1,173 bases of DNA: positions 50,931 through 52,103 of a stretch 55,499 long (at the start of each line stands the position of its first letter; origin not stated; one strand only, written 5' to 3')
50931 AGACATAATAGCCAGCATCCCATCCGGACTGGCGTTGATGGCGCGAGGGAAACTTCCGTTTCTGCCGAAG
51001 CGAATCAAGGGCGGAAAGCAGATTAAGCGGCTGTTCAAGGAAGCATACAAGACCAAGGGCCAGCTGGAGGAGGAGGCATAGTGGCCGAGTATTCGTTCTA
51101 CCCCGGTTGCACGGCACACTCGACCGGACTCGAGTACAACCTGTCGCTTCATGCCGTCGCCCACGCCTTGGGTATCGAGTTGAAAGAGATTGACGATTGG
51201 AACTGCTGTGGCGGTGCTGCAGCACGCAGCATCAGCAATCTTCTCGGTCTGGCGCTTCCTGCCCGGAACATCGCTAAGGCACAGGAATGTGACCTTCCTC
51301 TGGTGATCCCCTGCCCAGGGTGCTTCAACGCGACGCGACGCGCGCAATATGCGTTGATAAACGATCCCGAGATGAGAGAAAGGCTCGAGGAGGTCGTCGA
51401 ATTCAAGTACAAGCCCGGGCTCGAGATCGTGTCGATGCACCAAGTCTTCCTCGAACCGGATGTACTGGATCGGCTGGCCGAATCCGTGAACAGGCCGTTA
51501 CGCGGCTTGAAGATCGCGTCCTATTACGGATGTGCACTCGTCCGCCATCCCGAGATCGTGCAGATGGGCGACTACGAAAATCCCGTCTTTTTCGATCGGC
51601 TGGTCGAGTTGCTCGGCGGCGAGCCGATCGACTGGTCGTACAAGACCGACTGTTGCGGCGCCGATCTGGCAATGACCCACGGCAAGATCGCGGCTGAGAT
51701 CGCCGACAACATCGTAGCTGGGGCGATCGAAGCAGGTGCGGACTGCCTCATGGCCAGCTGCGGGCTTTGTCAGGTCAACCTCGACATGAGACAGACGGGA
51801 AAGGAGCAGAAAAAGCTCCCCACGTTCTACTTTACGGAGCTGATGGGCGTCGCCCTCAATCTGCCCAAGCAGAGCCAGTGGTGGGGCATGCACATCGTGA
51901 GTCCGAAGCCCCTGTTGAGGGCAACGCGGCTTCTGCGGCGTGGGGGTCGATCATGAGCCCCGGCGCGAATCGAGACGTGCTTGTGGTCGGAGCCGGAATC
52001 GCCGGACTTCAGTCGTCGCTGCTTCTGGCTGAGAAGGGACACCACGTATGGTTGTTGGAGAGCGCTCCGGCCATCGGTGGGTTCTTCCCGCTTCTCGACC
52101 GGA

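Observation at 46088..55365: Unusual Hdr module: two paralogous double-HdrA giants flanking hdrC-hdrB, followed by mvhD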

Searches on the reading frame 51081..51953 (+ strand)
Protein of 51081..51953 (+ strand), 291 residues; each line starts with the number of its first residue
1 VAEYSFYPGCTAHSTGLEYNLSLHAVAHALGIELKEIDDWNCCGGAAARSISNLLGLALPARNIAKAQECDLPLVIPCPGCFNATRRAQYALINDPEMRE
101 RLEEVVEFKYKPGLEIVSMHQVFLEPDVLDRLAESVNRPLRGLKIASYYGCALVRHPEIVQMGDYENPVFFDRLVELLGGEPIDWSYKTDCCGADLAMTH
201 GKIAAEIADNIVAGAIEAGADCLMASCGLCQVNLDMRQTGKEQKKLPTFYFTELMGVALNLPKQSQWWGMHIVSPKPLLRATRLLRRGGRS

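Call 8: search_protein_families(library=pfam, proteins=[window:51081-51953:+], max_evalue=0.01)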
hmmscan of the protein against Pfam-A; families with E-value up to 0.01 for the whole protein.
window:51081-51953:+ (291 aa): 1 family
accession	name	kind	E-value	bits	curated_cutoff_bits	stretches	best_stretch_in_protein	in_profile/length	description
PF02754.22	CCG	-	2.6e-21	75.9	20.6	2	5-83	2-82/85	Cysteine-rich domain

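Call 9: search_protein_families(library=ncbifam, proteins=[window:51081-51953:+], max_evalue=0.01)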
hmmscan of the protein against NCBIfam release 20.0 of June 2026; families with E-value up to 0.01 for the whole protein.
window:51081-51953:+ (291 aa): 6 families
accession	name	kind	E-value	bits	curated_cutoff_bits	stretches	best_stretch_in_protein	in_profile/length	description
NF042965.1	MFR_anch_SdhE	equivalog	4.1e-46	157.8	500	1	3-265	2-268/282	8-methylmenaquinol:fumarate reductase membrane anchor subunit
TIGR03288.1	CoB_CoM_SS_B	equivalog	3.4e-41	141.4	345.15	1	3-280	1-288/290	CoB--CoM heterodisulfide reductase subunit B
NF041780.1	hetero_SS_HdrB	equivalog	6.8e-14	51.9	450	1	25-244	27-261/304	ferredoxin:CoB-CoM heterodisulfide reductase subunit HdrB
NF045670.1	quin_L_LdhH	equivalog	3.5e-07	28.9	800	1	5-235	470-686/706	L-lactate dehydrogenase (quinone) large subunit LdhH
NF004898.0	PRK06259.1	equivalog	3.9e-05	22.5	385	1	5-254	265-483/488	fumarate reductase (CoM/CoB) subunit TfrB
NF008369.0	PRK11168.1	equivalog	0.0033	16.4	278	0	5-111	170-280/401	anaerobic glycerol-3-phosphate dehydrogenase subunit C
